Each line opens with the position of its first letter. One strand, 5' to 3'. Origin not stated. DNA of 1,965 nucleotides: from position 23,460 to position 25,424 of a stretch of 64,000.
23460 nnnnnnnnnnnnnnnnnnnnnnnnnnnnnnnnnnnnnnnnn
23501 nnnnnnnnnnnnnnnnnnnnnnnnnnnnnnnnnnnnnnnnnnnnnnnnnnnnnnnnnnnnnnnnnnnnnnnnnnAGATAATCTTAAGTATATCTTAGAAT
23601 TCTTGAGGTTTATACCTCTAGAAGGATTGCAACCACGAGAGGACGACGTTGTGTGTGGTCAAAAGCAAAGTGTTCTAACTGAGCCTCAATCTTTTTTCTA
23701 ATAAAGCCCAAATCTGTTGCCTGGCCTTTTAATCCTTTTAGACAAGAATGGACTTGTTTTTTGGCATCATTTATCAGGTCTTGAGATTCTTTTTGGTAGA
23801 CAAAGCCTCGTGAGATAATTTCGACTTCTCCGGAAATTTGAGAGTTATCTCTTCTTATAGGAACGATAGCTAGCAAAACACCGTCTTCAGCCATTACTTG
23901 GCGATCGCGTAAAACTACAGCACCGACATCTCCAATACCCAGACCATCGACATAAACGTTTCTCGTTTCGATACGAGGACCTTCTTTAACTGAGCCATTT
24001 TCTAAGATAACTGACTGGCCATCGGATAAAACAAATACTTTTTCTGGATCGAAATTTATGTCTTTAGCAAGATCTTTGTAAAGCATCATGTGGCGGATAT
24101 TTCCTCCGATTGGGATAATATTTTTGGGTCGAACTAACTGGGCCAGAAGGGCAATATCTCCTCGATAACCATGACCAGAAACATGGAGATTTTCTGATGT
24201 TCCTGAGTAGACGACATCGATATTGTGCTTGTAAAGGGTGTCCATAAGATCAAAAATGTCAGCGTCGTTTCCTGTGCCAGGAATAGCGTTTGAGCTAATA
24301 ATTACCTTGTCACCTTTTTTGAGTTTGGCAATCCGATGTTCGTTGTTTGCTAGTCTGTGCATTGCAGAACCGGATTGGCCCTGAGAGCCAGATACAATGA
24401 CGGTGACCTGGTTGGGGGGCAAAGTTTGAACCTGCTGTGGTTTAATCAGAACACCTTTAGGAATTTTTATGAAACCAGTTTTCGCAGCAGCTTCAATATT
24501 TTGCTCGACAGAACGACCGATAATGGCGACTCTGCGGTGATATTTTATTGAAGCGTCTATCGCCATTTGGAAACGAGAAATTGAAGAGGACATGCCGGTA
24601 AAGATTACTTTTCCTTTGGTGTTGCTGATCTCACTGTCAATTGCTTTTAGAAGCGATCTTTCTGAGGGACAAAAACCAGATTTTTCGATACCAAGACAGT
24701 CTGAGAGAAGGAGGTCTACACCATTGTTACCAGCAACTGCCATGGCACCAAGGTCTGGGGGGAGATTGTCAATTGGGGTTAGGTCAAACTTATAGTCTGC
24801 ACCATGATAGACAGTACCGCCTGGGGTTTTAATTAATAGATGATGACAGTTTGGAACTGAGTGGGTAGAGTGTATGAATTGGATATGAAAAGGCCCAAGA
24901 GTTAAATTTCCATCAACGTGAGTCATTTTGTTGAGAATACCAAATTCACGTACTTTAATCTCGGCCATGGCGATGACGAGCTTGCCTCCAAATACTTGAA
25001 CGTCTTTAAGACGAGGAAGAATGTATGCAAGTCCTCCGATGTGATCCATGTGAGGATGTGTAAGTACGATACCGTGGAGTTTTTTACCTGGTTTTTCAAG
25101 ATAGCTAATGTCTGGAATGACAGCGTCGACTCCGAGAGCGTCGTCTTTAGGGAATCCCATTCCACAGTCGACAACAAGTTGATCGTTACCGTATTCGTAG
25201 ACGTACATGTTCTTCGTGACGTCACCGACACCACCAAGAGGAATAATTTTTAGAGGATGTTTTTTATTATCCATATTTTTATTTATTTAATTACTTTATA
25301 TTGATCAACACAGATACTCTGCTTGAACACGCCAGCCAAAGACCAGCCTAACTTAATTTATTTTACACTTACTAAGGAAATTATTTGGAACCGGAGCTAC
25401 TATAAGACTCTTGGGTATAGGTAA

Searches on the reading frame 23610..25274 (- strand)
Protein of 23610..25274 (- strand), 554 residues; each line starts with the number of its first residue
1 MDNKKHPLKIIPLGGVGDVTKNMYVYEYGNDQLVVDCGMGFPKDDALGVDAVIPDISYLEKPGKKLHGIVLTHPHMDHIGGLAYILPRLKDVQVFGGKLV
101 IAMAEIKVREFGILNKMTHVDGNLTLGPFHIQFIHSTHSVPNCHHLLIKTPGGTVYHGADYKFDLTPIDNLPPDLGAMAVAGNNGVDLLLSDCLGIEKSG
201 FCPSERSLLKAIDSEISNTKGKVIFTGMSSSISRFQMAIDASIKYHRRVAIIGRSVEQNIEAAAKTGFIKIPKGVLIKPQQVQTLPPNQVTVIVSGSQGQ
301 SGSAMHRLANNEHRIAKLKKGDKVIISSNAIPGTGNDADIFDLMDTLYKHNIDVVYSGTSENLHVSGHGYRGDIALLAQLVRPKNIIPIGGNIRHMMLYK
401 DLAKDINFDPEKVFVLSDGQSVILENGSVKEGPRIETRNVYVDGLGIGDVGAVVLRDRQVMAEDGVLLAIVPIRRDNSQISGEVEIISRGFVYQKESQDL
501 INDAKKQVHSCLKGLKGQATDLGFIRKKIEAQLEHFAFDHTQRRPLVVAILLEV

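Call 62: search_protein_families(library=pfam, proteins=[window:23610-25274:-], max_evalue=0.00001)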
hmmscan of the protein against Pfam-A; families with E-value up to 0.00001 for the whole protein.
window:23610-25274:- (554 aa): 4 families
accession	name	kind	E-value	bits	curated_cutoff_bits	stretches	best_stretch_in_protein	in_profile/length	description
PF22505.1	RNase_J_b_CASP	-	4.9e-36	123.7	27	1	220-346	1-125/126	Ribonuclease J, beta-CASP domain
PF17770.6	RNase_J_C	-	2.2e-23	83.6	23.8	1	454-554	1-102/102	Ribonuclease J C-terminal domain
PF00753.33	Lactamase_B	-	1.5e-13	51.6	22.7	1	18-94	3-72/196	Metallo-beta-lactamase superfamily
PF12706.13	Lactamase_B_2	-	4.4e-07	30.1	27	1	59-162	24-144/200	Beta-lactamase superfamily domain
